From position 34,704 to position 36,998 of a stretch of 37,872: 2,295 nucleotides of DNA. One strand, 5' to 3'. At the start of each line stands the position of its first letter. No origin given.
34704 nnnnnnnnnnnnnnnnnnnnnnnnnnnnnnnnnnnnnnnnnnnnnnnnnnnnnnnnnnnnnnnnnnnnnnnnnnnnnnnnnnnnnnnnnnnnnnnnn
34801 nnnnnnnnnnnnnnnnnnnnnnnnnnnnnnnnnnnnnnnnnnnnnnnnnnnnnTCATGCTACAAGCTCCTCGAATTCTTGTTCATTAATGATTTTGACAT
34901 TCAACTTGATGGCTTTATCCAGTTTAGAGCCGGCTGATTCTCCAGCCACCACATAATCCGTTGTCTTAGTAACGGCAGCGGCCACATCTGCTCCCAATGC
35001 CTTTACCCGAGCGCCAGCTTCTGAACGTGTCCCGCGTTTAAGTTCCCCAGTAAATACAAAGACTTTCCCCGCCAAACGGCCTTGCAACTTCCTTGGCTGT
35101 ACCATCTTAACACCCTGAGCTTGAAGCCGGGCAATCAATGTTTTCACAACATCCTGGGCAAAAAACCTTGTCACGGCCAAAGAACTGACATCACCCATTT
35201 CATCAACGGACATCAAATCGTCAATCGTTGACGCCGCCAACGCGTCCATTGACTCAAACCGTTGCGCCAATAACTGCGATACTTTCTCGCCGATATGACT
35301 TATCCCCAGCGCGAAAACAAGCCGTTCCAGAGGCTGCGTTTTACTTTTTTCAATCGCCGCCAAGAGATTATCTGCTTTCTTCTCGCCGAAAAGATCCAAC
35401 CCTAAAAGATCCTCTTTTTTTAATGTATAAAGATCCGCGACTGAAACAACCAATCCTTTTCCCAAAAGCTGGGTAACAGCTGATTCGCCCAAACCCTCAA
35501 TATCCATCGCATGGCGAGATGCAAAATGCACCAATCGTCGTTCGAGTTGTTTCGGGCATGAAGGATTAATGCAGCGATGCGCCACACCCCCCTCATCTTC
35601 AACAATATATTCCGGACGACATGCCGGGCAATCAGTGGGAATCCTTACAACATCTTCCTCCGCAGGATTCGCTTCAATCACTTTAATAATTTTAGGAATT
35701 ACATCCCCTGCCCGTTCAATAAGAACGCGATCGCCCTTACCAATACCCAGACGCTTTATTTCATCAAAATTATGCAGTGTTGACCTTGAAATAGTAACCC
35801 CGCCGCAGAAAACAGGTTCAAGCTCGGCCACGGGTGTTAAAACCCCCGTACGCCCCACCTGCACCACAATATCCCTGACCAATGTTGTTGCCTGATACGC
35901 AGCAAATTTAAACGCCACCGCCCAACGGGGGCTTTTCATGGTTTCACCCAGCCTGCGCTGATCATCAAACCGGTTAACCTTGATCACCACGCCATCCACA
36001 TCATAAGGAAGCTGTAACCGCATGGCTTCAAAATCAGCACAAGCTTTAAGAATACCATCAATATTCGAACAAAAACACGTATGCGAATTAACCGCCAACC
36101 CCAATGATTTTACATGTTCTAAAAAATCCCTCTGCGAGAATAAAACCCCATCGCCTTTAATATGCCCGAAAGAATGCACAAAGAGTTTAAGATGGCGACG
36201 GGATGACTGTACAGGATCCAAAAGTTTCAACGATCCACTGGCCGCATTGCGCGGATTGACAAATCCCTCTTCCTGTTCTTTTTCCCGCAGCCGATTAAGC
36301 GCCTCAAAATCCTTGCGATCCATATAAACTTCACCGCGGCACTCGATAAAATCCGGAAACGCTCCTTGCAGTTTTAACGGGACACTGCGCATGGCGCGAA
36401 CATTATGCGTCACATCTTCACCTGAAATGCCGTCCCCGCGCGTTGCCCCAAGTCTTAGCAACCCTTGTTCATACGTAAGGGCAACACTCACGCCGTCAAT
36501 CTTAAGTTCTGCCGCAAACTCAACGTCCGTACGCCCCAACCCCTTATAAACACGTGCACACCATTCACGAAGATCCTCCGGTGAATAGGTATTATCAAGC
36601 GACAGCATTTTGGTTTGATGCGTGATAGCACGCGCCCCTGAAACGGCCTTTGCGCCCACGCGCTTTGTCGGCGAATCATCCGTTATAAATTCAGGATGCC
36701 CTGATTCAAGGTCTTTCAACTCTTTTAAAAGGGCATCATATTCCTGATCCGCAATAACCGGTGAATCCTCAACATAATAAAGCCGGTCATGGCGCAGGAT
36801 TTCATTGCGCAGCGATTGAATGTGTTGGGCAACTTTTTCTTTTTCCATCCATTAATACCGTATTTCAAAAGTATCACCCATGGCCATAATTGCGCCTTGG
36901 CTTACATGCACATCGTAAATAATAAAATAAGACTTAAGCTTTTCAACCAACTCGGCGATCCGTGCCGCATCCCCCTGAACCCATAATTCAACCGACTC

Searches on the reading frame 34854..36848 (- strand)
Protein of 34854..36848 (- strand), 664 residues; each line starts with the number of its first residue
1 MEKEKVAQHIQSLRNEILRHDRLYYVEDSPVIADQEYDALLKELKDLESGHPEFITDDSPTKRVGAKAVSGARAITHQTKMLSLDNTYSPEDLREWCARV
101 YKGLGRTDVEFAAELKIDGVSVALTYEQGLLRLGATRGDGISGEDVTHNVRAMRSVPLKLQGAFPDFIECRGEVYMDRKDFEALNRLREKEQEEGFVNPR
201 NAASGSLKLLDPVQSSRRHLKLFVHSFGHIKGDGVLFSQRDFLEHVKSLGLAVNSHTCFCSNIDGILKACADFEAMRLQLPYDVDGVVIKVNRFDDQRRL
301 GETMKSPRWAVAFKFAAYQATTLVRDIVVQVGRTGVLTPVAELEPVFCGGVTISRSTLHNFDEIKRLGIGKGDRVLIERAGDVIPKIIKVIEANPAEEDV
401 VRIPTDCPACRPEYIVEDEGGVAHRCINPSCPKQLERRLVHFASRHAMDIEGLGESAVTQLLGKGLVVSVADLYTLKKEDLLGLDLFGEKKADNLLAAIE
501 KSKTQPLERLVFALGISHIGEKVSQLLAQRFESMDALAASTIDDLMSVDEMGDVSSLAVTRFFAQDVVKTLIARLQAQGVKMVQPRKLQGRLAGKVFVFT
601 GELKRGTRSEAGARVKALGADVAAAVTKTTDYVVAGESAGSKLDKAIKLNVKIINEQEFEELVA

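Call 91: search_protein_families(library=pfam, proteins=[window:34854-36848:-], max_evalue=0.000001)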
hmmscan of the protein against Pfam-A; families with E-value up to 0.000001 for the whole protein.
window:34854-36848:- (664 aa): 6 families
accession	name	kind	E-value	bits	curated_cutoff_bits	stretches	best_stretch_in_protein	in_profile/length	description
PF01653.23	DNA_ligase_aden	-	3.9e-82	276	27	1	73-317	5-252/253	NAD-dependent DNA ligase adenylation domain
PF03120.22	DNA_ligase_OB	-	3e-31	107.6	32.9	1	321-394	1-74/79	NAD-dependent DNA ligase OB-fold domain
PF12826.13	HHH_2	-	2.4e-17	63.3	27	1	509-572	1-64/64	Helix-hairpin-helix motif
PF00533.33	BRCT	-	3.2e-12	46.9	21.3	1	592-662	6-77/78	BRCA1 C Terminus (BRCT) domain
PF22745.1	Nlig-Ia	-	1.3e-09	39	27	1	6-55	2-51/92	DNA ligase-like, N-terminal NAD+-binding domain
PF14520.12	HHH_5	-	6.9e-09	36.5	27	0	448-500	5-56/57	Helix-hairpin-helix domain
